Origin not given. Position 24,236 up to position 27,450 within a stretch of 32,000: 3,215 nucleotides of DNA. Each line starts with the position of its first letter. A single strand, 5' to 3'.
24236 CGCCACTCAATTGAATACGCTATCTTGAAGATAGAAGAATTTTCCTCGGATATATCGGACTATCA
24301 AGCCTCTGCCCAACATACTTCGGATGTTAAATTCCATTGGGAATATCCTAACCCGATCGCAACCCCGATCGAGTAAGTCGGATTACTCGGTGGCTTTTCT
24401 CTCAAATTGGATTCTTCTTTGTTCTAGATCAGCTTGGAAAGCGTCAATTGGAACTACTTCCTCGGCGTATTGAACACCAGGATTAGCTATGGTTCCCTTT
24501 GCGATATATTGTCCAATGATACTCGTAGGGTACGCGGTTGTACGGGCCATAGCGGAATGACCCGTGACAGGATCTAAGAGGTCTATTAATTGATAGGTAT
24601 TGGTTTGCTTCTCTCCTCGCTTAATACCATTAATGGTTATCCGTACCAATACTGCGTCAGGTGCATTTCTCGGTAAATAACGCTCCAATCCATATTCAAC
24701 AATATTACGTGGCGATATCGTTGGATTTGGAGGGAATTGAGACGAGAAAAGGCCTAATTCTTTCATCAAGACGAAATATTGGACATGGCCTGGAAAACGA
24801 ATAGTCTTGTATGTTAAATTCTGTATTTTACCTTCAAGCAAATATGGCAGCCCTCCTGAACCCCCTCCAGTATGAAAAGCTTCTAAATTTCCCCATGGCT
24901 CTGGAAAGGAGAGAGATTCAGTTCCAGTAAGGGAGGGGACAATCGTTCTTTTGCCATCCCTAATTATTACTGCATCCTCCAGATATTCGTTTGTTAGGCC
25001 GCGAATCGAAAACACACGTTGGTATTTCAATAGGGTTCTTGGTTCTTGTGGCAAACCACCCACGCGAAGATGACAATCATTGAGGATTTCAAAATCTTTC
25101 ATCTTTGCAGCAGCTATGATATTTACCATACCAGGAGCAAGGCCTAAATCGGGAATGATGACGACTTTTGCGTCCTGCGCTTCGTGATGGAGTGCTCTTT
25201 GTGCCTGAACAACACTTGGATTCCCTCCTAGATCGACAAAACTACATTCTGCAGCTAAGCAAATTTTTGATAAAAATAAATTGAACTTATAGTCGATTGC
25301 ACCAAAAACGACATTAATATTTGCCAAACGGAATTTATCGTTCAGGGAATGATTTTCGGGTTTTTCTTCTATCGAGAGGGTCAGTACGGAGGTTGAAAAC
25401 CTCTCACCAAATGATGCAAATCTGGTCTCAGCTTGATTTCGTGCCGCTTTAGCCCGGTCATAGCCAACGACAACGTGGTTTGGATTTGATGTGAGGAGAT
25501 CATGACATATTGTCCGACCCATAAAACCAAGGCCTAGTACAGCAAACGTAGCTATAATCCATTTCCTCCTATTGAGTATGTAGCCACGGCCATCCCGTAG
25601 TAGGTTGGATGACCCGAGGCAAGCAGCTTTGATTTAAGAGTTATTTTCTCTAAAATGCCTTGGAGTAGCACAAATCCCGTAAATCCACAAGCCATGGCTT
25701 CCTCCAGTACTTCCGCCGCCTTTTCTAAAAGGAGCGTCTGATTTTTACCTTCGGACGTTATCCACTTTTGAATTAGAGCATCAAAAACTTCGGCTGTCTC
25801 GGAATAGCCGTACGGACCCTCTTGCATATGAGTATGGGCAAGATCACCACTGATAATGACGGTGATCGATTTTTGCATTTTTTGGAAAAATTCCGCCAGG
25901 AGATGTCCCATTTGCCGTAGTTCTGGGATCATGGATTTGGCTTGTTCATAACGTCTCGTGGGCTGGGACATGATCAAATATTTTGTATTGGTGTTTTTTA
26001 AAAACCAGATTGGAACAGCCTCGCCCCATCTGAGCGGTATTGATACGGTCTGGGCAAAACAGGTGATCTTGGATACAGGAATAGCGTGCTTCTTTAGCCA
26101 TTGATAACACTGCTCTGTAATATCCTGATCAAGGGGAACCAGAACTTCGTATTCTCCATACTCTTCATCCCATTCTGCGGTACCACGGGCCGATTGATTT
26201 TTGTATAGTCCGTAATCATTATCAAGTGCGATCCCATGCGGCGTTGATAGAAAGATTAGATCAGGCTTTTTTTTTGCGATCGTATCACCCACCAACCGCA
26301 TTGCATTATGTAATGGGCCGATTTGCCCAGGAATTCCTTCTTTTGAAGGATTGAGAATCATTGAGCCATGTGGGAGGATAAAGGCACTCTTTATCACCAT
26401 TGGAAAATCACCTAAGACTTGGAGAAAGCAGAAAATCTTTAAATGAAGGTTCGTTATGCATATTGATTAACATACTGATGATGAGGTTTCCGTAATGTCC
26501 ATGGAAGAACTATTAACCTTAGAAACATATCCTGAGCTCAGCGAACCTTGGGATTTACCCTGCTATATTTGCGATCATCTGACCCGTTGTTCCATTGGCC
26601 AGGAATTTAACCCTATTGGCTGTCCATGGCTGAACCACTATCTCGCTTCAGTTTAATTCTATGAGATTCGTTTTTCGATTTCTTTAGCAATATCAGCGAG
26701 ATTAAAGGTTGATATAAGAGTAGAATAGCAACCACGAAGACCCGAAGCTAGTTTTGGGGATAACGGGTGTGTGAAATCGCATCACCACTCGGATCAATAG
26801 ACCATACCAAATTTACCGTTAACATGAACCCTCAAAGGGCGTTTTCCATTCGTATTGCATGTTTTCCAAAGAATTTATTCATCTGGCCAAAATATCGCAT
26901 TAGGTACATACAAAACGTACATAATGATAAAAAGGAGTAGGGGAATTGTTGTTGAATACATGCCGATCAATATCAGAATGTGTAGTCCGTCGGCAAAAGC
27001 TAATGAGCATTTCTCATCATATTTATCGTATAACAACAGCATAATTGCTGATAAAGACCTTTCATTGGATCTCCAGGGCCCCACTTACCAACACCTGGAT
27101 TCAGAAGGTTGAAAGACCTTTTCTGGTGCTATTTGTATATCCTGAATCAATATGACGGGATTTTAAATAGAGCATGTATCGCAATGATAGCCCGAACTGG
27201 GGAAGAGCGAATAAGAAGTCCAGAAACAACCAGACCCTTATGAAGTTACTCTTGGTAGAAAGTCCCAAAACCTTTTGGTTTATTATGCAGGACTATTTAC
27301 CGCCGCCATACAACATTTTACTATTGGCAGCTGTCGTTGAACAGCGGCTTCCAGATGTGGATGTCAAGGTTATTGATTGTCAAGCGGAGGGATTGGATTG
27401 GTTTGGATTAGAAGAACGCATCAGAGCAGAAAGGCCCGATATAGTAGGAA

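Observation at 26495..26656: Stand-alone mini-protein made only of the RNA Pol III C34/RPC39 and TFE-beta-type Fe-S domain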

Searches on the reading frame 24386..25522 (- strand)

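Call 18: search_protein_families(library=pfam, proteins=[window:24386-25522:-], max_evalue=0.001)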
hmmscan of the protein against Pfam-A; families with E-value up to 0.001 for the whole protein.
window:24386-25522:- (379 aa): 2 families
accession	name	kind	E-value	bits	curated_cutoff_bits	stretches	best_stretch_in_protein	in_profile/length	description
PF16653.10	Sacchrp_dh_C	-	7.9e-33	115.1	31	1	127-363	1-257/265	Saccharopine dehydrogenase C-terminal domain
PF03435.24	Sacchrp_dh_NADP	-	0.00017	22.3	25.1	1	2-123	10-129/129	Saccharopine dehydrogenase NADP binding domain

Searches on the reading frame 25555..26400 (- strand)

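Call 18: search_protein_families(library=pfam, proteins=[window:25555-26400:-], max_evalue=0.001)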
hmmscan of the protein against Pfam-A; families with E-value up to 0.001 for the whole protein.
window:25555-26400:- (282 aa): 1 family
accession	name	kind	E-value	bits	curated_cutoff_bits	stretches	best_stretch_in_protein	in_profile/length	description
PF02900.23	LigB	-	1.1e-13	51.3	26.3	1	6-266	2-262/269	Catalytic LigB subunit of aromatic ring-opening dioxygenase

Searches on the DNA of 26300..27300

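Call 82: search_rna_families(source=window, start=26300, end=27300, threshold=evalue, max_evalue=1)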
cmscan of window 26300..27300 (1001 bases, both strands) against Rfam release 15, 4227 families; matches with E-value up to 1: 0.
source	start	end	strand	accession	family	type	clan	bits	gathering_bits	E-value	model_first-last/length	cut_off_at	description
